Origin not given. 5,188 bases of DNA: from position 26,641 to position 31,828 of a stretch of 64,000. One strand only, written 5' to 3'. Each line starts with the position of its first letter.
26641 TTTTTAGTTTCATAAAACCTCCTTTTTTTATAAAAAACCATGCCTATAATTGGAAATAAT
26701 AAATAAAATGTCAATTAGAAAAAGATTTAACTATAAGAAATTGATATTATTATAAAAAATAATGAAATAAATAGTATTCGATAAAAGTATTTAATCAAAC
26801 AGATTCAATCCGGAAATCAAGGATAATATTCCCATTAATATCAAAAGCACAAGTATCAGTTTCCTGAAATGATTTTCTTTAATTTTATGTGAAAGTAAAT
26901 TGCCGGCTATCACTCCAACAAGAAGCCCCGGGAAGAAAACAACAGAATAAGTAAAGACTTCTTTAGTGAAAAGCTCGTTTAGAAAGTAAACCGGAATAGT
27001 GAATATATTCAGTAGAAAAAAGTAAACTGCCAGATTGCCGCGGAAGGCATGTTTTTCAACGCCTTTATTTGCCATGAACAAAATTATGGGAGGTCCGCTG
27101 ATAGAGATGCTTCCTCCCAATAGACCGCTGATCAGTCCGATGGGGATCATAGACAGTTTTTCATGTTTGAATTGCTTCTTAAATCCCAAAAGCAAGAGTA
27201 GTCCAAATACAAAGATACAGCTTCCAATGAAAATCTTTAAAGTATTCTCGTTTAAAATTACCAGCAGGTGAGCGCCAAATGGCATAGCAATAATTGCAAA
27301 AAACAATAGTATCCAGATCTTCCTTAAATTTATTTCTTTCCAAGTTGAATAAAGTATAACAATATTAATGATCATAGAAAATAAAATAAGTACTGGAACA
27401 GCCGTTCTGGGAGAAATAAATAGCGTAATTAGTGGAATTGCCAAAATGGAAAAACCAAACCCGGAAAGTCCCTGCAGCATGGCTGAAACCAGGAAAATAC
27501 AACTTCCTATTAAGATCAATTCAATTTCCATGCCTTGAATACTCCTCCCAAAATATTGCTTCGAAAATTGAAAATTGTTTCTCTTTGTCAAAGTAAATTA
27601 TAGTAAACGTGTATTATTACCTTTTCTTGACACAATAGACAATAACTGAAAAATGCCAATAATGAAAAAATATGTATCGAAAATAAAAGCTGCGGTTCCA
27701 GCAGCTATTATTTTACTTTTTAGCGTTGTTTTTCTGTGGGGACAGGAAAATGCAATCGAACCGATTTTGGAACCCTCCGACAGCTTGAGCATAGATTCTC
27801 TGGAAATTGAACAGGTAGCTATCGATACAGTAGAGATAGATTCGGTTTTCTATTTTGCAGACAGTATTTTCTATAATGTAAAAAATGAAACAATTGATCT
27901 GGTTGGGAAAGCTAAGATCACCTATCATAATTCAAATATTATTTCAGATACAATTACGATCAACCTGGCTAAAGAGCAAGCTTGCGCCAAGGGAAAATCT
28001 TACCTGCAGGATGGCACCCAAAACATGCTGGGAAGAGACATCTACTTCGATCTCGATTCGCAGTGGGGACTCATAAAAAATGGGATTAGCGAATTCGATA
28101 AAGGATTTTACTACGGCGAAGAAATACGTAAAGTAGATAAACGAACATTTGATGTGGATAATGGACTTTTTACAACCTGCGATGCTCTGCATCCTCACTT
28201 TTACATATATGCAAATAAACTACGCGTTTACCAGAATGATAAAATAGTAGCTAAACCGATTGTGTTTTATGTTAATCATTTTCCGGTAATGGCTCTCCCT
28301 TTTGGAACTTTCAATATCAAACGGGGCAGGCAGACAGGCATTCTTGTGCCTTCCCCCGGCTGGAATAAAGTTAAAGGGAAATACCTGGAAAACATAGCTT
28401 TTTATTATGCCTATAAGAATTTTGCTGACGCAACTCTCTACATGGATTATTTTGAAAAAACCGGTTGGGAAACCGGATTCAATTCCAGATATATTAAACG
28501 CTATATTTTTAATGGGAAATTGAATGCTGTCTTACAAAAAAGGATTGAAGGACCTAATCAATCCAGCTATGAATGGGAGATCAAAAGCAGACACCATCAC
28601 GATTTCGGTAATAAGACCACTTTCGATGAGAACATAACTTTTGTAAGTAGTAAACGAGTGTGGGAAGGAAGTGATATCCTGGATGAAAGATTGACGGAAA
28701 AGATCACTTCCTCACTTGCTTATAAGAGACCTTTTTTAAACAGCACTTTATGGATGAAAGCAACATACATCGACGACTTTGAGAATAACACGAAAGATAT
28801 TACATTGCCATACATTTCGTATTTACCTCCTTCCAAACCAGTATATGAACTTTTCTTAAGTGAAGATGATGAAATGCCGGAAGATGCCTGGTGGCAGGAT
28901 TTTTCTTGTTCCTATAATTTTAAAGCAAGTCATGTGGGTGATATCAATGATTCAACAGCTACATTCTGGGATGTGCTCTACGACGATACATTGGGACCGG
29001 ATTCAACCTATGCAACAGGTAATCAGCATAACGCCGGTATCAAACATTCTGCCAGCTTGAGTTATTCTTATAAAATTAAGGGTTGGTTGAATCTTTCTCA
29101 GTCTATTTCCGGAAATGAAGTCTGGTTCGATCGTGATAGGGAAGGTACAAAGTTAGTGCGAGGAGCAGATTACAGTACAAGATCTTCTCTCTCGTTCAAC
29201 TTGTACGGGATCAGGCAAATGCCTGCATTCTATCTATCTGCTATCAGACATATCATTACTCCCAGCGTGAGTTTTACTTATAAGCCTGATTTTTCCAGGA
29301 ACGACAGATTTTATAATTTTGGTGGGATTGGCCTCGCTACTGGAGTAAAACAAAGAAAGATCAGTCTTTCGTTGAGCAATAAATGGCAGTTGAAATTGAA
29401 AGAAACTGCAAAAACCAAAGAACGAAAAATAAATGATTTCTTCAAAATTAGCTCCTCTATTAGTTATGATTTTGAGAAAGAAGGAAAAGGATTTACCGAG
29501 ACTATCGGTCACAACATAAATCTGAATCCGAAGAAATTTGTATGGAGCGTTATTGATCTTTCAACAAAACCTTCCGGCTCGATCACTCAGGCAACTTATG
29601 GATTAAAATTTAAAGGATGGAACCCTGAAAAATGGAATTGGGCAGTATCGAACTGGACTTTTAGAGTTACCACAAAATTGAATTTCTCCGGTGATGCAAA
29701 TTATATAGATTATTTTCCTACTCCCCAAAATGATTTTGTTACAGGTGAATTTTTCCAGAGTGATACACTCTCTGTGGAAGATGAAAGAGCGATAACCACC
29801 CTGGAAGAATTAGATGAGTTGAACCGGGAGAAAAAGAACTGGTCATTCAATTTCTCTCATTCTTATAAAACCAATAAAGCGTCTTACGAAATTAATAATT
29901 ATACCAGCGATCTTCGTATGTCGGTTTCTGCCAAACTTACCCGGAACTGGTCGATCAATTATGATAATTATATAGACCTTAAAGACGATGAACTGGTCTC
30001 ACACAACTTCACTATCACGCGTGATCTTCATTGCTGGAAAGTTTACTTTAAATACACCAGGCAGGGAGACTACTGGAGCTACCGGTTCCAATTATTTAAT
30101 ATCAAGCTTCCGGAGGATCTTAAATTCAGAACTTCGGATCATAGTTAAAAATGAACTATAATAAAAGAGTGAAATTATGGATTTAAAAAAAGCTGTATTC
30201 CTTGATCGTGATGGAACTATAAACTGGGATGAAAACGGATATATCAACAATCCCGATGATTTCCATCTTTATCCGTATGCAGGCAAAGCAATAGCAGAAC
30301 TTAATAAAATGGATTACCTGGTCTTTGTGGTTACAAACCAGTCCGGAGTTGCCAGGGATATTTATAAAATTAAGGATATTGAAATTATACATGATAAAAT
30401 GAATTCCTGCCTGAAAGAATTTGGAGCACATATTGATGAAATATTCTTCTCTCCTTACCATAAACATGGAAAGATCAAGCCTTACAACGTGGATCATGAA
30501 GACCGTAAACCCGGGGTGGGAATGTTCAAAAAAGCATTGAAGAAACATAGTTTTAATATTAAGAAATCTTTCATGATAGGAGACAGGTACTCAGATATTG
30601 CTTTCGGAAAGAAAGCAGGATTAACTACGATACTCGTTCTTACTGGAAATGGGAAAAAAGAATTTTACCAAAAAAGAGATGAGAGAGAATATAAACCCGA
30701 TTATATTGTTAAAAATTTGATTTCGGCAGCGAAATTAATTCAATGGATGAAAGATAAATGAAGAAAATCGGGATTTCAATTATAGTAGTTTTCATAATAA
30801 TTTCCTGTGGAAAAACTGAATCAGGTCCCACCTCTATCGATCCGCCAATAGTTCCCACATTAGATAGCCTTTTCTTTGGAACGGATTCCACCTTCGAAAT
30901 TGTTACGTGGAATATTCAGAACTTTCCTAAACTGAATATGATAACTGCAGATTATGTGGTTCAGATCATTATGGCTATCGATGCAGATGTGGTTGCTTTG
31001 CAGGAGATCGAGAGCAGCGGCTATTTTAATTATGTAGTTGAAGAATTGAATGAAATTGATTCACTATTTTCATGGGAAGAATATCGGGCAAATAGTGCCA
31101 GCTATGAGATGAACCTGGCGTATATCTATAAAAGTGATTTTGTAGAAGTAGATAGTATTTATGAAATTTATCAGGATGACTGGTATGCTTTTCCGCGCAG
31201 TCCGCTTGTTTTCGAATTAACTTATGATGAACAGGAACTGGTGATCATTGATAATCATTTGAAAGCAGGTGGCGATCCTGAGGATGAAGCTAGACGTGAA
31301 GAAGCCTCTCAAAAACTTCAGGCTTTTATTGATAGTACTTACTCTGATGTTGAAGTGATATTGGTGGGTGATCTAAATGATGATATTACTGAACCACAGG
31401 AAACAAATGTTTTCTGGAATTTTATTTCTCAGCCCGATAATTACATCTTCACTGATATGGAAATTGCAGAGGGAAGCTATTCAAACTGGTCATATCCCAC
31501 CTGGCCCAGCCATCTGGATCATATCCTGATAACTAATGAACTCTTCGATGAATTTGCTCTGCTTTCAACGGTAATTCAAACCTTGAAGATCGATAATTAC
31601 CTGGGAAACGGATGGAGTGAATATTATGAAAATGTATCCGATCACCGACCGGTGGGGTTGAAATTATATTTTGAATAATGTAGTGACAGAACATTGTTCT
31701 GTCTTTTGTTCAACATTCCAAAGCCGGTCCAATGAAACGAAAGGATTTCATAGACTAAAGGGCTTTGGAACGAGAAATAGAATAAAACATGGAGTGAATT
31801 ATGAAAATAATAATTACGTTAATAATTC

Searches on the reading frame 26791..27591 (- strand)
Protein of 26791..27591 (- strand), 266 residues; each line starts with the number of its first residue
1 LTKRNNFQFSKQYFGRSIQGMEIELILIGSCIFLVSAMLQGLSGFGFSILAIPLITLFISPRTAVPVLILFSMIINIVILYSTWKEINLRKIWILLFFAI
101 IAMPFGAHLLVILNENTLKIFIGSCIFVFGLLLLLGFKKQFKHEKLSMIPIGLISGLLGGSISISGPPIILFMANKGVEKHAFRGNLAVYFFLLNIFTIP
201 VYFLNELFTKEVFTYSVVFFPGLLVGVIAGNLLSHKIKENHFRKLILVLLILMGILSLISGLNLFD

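Call 67: search_protein_families(library=pfam, proteins=[window:26791-27591:-], max_evalue=0.001)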
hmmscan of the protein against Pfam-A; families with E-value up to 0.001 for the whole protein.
window:26791-27591:- (266 aa): 1 family
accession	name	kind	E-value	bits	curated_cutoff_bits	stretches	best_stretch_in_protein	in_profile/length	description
PF01925.25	TauE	-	3.5e-35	122.2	32.6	1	32-255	4-235/237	Sulfite exporter TauE/SafE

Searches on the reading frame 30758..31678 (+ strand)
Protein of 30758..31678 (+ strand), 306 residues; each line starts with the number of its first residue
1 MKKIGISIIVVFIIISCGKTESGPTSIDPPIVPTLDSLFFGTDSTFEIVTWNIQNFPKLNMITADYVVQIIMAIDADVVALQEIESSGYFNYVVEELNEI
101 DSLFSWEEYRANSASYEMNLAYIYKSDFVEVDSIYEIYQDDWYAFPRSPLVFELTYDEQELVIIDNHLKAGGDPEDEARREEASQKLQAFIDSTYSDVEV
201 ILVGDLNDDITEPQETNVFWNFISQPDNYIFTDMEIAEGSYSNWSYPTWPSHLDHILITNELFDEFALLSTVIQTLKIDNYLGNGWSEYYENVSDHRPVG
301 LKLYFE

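Call 13: search_protein_families(library=pfam, proteins=[window:30758-31678:+], max_evalue=0.01)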
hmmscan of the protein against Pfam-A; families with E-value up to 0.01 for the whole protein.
window:30758-31678:+ (306 aa): 3 families
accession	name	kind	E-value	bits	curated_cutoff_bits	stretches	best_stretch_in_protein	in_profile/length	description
PF03372.29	Exo_endo_phos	-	1.9e-12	47.9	24.5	1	49-296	1-225/225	Endonuclease/Exonuclease/phosphatase family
PF19580.5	Exo_endo_phos_3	-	2.7e-09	36.9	27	1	66-264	47-254/311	Endonuclease/Exonuclease/phosphatase family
PF22669.2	Exo_endo_phos2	-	5.1e-07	30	27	1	79-215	31-186/288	Endonuclease/Exonuclease/phosphatase family 2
